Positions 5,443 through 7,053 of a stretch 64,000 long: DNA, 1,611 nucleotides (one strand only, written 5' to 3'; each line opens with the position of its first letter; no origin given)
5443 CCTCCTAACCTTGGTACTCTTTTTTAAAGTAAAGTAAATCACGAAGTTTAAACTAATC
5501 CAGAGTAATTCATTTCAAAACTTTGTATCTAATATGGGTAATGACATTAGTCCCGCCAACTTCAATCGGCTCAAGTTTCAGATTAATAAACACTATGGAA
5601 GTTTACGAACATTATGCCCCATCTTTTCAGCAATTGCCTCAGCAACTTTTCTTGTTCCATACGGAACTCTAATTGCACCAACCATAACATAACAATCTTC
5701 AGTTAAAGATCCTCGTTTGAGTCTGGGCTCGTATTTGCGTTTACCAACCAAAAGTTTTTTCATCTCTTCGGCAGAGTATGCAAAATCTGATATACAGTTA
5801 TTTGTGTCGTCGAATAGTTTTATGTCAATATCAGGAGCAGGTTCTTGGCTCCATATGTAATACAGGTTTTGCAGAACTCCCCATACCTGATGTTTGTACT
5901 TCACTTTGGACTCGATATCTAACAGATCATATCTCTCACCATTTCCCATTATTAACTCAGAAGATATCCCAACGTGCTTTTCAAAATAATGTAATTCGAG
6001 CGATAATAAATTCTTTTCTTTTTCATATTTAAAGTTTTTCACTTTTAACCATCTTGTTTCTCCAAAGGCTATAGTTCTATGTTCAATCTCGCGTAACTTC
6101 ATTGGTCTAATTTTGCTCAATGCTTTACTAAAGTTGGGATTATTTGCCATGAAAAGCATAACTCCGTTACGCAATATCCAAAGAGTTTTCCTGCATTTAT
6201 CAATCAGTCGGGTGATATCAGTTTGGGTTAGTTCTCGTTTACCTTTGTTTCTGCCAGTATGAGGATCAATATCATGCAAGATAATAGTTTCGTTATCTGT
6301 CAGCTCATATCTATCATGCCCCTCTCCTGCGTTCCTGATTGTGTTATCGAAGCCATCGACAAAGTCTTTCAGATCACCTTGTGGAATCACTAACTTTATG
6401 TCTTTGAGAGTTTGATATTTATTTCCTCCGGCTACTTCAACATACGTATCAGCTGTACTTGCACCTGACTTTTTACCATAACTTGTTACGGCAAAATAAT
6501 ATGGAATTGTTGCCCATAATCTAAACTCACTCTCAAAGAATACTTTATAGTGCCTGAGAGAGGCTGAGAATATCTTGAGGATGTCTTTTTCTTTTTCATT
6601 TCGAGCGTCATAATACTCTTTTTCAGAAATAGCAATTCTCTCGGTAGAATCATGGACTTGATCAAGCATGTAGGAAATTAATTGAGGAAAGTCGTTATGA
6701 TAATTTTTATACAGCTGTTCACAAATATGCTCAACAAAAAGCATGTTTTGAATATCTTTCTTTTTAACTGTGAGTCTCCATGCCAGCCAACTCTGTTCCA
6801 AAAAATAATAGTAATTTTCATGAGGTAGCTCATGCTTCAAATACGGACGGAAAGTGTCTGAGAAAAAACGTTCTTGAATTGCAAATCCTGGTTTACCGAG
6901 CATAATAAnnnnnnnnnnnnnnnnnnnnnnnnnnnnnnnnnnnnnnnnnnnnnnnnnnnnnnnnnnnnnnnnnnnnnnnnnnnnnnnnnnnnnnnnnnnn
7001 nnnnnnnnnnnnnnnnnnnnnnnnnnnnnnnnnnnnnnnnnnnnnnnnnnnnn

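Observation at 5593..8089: tRNA-Lys-adjacent two-gene operon: AlbA_2/Schlafen-like protein plus unknown 436-aa partner, a candidate novel defence module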

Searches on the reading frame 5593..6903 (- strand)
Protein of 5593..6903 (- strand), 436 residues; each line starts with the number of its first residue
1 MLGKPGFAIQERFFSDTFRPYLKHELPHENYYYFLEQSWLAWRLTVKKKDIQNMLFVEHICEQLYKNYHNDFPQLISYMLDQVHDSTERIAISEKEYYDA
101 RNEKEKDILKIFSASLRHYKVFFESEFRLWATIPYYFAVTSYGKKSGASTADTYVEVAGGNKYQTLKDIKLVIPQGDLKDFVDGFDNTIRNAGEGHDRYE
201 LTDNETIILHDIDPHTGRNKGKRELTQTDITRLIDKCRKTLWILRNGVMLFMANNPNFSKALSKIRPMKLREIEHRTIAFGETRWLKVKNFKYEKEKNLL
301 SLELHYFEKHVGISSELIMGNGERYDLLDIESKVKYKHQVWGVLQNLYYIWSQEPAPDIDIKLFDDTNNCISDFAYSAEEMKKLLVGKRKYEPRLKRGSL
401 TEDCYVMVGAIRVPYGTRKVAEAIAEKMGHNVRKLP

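Call 3: search_protein_families(library=pfam, proteins=[window:5593-6903:-], max_evalue=1)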
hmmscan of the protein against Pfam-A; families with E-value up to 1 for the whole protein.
window:5593-6903:- (436 aa): 0 families

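Call 4: search_protein_families(library=padloc, proteins=[window:5593-6903:-], max_evalue=1)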
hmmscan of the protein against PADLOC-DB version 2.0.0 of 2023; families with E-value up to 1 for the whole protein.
window:5593-6903:- (436 aa): 0 families

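Call 6: search_protein_families(library=ncbifam, proteins=[window:5593-6903:-], max_evalue=1)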
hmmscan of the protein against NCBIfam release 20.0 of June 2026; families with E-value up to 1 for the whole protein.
window:5593-6903:- (436 aa): 0 families

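Call 7: search_protein_families(library=phrogs, proteins=[window:5593-6903:-], max_evalue=1)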
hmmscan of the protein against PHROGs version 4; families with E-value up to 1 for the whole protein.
window:5593-6903:- (436 aa): 0 families

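Call 8: find_homologous_proteins(query=window:5593-6903:-)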
Query window:5593-6903:- (436 aa): 19 proteins with E <= 0.001 among 3300 candidates.
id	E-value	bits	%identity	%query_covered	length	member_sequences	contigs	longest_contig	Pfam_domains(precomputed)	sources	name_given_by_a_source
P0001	0.0e+0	1010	100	100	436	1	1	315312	-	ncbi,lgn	-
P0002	1.4e-194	665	65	100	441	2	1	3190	-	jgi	jgi:hypothetical protein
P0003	8.9e-182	623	62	100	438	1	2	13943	-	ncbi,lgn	-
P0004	2.2e-180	618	61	100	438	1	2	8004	-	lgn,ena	-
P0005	3.9e-171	588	66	86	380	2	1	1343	-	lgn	-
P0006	3.7e-121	423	44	98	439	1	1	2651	-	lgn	-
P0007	1.0e-118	415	42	99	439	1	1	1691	-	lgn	-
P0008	3.0e-108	381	40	99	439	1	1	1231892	-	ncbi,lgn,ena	-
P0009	7.9e-102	359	40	97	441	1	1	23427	-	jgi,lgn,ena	-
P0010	4.1e-100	354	47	79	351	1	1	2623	-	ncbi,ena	-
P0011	1.5e-98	349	39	99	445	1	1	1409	-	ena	-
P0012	2.8e-90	321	36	96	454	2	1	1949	-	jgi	jgi:hypothetical protein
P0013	9.9e-81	290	35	98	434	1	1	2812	-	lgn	-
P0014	4.9e-80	288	34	95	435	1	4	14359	-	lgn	-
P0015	4.4e-79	284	36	96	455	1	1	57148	-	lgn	-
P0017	1.9e-77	279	35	97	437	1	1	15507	-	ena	-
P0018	1.9e-60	223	60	39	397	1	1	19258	PF00270.36,PF13245.13,PF00580.28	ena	-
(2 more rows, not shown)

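Call 9: find_encoding_contigs(protein=P0008, flank=8000, max_places=3)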
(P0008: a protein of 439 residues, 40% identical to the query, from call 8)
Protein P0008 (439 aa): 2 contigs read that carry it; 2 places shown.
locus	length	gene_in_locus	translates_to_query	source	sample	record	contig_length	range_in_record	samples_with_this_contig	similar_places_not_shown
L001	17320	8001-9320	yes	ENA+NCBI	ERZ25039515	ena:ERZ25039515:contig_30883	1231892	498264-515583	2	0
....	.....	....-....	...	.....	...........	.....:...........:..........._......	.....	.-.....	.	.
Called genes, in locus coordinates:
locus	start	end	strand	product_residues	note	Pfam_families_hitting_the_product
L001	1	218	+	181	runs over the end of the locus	PF07823:CPDase, PF13563:2_5_RNA_ligase2 (weak)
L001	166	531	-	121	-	PF20606:DUF6799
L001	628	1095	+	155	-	PF27854:Heavy_Cys_CGP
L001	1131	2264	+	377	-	-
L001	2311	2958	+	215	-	-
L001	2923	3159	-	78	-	-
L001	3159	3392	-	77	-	-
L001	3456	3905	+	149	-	PF01668:SmpB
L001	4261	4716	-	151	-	-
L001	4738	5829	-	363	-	PF00239:Resolvase, PF07508:Recombinase (weak), PF13408:Zn_ribbon_recom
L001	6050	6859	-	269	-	-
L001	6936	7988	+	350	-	PF02195:ParB_N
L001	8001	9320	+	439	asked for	-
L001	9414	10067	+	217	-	PF01694:Rhomboid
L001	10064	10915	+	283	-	-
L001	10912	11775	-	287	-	-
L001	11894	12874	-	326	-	-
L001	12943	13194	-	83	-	-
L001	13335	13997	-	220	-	-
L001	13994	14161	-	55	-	-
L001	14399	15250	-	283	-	-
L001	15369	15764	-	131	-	-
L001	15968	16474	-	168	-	PF04239:DUF421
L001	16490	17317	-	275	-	-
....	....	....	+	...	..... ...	-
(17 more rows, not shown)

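Call 10: find_encoding_contigs(protein=P0003, flank=8000, max_places=3)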
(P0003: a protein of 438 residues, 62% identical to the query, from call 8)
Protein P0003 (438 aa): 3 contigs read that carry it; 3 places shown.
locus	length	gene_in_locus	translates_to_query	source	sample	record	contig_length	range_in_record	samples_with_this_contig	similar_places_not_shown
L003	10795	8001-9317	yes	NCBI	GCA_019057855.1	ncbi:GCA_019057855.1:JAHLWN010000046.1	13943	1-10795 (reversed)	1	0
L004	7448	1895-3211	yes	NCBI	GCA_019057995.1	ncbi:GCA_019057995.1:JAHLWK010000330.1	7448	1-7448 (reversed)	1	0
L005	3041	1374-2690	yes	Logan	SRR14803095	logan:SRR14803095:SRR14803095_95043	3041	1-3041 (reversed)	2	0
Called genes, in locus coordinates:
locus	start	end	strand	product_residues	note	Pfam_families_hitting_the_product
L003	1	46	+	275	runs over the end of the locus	-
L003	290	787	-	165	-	-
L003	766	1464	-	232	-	-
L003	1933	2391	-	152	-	-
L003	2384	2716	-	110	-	-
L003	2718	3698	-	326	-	PF01972:SDH_protease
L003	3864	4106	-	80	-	-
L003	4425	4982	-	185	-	PF15956:DUF4760 (weak)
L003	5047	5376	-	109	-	-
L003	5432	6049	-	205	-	-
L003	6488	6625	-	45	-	-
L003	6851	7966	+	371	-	-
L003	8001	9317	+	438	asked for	-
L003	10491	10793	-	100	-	?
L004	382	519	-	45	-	-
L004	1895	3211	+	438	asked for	-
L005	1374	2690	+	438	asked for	-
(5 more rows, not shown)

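Call 11: find_encoding_contigs(protein=P0015, flank=8000, max_places=3)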
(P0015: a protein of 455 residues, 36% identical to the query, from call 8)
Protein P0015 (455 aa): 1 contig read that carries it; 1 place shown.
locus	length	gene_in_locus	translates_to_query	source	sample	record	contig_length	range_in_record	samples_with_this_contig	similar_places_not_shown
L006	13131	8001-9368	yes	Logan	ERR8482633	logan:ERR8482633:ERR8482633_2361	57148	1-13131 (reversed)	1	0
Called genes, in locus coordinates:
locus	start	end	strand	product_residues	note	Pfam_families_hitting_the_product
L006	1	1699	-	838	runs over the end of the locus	PF04851:ResIII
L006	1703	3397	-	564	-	PF01555:N6_N4_Mtase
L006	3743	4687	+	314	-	-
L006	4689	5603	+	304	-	PF00589:Phage_integrase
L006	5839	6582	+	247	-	PF11611:DUF4352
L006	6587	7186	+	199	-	PF11611:DUF4352 (weak)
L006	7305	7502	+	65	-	-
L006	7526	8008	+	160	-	-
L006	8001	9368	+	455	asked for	-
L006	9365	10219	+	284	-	-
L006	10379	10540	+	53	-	-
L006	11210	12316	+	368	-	PF14659:Phage_int_SAM_3, PF00589:Phage_integrase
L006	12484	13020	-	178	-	-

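Call 12: find_encoding_contigs(protein=P0009, flank=8000, max_places=2)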
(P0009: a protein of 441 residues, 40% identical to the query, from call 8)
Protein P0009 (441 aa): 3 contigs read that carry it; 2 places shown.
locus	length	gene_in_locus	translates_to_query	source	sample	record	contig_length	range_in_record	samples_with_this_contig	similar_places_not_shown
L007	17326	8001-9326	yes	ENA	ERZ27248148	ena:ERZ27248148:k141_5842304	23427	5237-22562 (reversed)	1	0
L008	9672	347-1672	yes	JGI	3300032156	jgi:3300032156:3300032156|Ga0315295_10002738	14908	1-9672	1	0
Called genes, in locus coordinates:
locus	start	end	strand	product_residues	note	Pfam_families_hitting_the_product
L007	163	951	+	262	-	-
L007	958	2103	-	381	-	PF00089:Trypsin, PF13365:Trypsin_2, PF00595:PDZ (weak), PF13180:PDZ_2, PF17820:PDZ_6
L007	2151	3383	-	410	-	PF22694:CtpB_N-like (weak), PF00595:PDZ (weak), PF17820:PDZ_6 (weak), PF03572:Peptidase_S41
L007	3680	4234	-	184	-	PF00436:SSB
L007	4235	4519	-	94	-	PF01250:Ribosomal_S6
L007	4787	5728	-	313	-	PF01926:MMR_HSR1, PF06071:YchF-GTPase_C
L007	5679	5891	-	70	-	-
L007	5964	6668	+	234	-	PF18780:HNH_repeat, PF01844:HNH, PF14279:HNH_5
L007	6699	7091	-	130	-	-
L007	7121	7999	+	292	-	-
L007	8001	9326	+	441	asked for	-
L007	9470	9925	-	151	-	-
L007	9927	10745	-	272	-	-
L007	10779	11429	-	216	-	PF00702:Hydrolase, PF13419:HAD_2, PF13242:Hydrolase_like (weak)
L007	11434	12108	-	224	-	-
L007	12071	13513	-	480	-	PF01406:tRNA-synt_1e, PF09334:tRNA-synt_1g (faint), PF09190:DALR_2 (faint)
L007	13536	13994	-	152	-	-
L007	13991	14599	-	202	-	PF21176:RecR_HhH, PF02132:RecR_ZnF (weak), PF01751:Toprim, PF13662:Toprim_4, PF21175:RecR_C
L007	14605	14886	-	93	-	PF02575:YbaB_DNA_bd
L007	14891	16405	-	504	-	PF13177:DNA_pol3_delta2, PF00004:AAA, PF07728:AAA_5 (faint), PF13401:AAA_22 (weak), PF22608:DNAX_ATPase_lid, PF20964:DnaX_C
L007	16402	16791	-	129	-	PF02130:YbeY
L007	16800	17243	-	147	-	PF09424:YqeY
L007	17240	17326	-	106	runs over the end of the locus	PF11969:DcpS_C, PF01230:HIT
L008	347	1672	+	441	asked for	-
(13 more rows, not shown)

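Call 13: find_encoding_contigs(protein=P0018, flank=8000, max_places=2)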
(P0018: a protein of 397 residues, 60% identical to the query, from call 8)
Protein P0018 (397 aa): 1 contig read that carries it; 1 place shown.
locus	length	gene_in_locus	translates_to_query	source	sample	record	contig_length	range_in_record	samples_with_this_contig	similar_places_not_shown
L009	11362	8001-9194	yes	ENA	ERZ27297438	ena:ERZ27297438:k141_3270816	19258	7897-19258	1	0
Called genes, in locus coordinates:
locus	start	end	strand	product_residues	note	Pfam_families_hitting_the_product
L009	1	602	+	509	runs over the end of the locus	PF00370:FGGY_N, PF02782:FGGY_C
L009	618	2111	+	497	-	PF00005:ABC_tran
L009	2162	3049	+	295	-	PF02653:BPD_transp_2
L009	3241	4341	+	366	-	PF00532:Peripla_BP_1, PF13407:Peripla_BP_4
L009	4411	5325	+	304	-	PF13353:Fer4_12 (faint), PF12837:Fer4_6 (faint), PF12838:Fer4_7 (weak), PF04055:Radical_SAM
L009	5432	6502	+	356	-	PF00389:2-Hacid_dh, PF02826:2-Hacid_dh_C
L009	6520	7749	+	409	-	PF04015:DUF362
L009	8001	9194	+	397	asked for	PF00270:DEAD (weak), PF00580:UvrD-helicase, PF13245:AAA_19 (weak)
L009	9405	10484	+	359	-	-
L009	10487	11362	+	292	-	?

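Call 14: find_encoding_contigs(protein=P0017, flank=8000, max_places=2)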
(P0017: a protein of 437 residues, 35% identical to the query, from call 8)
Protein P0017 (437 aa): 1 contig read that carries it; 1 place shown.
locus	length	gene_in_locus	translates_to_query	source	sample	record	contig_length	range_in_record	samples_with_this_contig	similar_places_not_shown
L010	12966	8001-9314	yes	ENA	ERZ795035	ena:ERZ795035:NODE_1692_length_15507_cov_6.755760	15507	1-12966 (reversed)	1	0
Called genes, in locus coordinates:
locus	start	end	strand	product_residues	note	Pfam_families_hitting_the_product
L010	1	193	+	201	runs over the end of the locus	-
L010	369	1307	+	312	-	-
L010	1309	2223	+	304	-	PF00589:Phage_integrase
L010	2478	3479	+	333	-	-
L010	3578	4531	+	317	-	PF00565:SNase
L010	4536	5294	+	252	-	-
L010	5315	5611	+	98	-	-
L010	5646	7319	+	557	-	PF13175:AAA_15, PF02463:SMC_N (faint), PF13304:AAA_21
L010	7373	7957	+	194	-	-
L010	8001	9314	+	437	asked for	-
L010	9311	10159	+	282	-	-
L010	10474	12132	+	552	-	PF00239:Resolvase, PF07508:Recombinase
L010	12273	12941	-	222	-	PF07853:DUF1648, PF13630:SdpI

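Call 15: find_encoding_contigs(protein=P0014, flank=8000, max_places=3)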
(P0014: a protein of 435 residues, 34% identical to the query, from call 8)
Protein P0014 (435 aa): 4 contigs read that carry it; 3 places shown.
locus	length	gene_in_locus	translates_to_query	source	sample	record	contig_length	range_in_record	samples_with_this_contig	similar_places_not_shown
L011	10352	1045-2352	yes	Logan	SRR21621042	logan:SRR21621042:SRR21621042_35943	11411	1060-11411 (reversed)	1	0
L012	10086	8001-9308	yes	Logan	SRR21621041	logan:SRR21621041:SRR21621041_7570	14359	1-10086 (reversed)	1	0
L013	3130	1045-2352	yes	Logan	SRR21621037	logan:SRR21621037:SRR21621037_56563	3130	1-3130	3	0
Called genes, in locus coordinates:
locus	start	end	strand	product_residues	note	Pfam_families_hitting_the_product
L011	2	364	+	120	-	?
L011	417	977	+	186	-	PF08207:EFP_N (weak), PF01132:EFP (weak), PF09285:Elong-fact-P_C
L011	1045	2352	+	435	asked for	-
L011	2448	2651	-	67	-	PF01084:Ribosomal_S18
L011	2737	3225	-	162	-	PF00436:SSB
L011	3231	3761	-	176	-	PF01250:Ribosomal_S6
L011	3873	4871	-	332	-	PF01026:TatD_DNase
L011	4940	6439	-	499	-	PF00133:tRNA-synt_1, PF01406:tRNA-synt_1e (weak), PF09334:tRNA-synt_1g, PF00133:tRNA-synt_1, PF01406:tRNA-synt_1e (weak)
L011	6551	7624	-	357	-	PF01594:AI-2E_transport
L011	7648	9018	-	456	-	PF28494:GlyRS_ins_1 (faint), PF00587:tRNA-synt_2b, PF03129:HGTP_anticodon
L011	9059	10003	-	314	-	PF02518:HATPase_c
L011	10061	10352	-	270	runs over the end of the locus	-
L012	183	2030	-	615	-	PF01471:PG_binding_1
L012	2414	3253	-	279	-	-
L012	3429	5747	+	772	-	PF13491:FtsK_4TM (weak), PF01935:DUF87 (faint), PF17854:FtsK_alpha, PF01580:FtsK_SpoIIIE, PF09397:FtsK_gamma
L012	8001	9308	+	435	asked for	-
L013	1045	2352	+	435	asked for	-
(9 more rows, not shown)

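Call 18: search_protein_families(library=pfam, proteins=[L001:6936-7988:+, L003:6851-7966:+, L006:7526-8008:+, L007:7121-7999:+, L010:7373-7957:+, L006:9365-10219:+, L010:9311-10159:+, L001:6050-6859:-], max_evalue=0.1)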
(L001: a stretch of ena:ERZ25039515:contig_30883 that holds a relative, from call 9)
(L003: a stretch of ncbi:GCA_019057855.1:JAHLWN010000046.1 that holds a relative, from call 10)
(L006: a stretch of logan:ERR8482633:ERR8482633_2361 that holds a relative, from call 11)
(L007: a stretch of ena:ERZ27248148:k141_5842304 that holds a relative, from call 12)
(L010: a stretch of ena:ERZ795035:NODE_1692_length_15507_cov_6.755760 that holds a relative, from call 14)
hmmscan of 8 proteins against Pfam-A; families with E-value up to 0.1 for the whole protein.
L001:6936-7988:+ (350 aa): 1 family
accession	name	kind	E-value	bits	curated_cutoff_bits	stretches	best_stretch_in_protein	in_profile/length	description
PF02195.25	ParB_N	-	3.1e-15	56.4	26.3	2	204-293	3-94/95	ParB N-terminal domain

L003:6851-7966:+ (371 aa): 0 families

L006:7526-8008:+ (160 aa): 0 families

L007:7121-7999:+ (292 aa): 0 families

L010:7373-7957:+ (194 aa): 1 family
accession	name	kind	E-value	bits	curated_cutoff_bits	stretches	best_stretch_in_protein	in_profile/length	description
PF03597.20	FixS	-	0.015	15.5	23.1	1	7-25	6-24/44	Cytochrome oxidase maturation protein cbb3-type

L006:9365-10219:+ (284 aa): 0 families

L010:9311-10159:+ (282 aa): 1 family
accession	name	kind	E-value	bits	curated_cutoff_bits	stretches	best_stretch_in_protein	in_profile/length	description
PF21085.3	CusS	-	0.019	15.5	24.1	1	129-190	42-104/160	CusS sensor domain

L001:6050-6859:- (269 aa): 1 family
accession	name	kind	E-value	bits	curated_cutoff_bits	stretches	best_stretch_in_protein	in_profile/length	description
PF13411.12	MerR_1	-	6.3e-05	23.4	21.6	1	51-105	12-67/69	MerR HTH family regulatory protein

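Call 22: find_encoding_contigs(protein=P0002, flank=5000, max_places=2)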
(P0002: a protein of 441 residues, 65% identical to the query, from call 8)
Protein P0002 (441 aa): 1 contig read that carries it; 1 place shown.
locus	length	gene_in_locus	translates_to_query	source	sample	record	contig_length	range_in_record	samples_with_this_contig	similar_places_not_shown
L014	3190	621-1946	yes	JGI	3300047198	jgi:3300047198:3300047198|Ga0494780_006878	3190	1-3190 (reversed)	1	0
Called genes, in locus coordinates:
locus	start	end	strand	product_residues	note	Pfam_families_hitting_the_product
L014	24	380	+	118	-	-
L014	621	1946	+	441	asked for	-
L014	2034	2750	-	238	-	-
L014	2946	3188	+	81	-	?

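Call 27: predict_structure(alignment_id=A1)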
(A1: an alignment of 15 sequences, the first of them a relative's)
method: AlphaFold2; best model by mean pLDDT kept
length: 436 residues; sequences in the alignment: 15
mean_pLDDT: 86.7   pTM: 0.79
mean pLDDT of the five models: 86.7, 86.5, 85.5, 85.0, 84.1
residues with pLDDT >= 90: 200; 70-90: 200; 50-70: 32; < 50: 4
segments of 3 or more residues with pLDDT < 50: none
pLDDT, mean of each block of 10 residues (from residue 1): 63 90 85 89 92 96 94 94 87 89 77 89 93 95 86 92 87 80 86 61 81 70 85 93 97 92 86 86 91 94 89 70 81 92 90 87 94 96 74 93 89 88 90 82
secondary structure, 60 per line:
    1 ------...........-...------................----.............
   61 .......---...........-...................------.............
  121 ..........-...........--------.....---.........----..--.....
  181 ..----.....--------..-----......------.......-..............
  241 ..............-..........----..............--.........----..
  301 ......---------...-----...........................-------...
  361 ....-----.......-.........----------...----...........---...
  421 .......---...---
elements in order: H7-17 H28-43 H48-67 H71-81 H83-101 H108-130 H132-142 H151-155 H159-167 H178-182 H187-191 E207-212 E219-225 H227-254 H256-265 H270-283 E286-294 E299-306 E316-318 E324-335 H336-350 E358-364 E370-376 H378-386 E397-399 E404-414 H418-427 E431-433
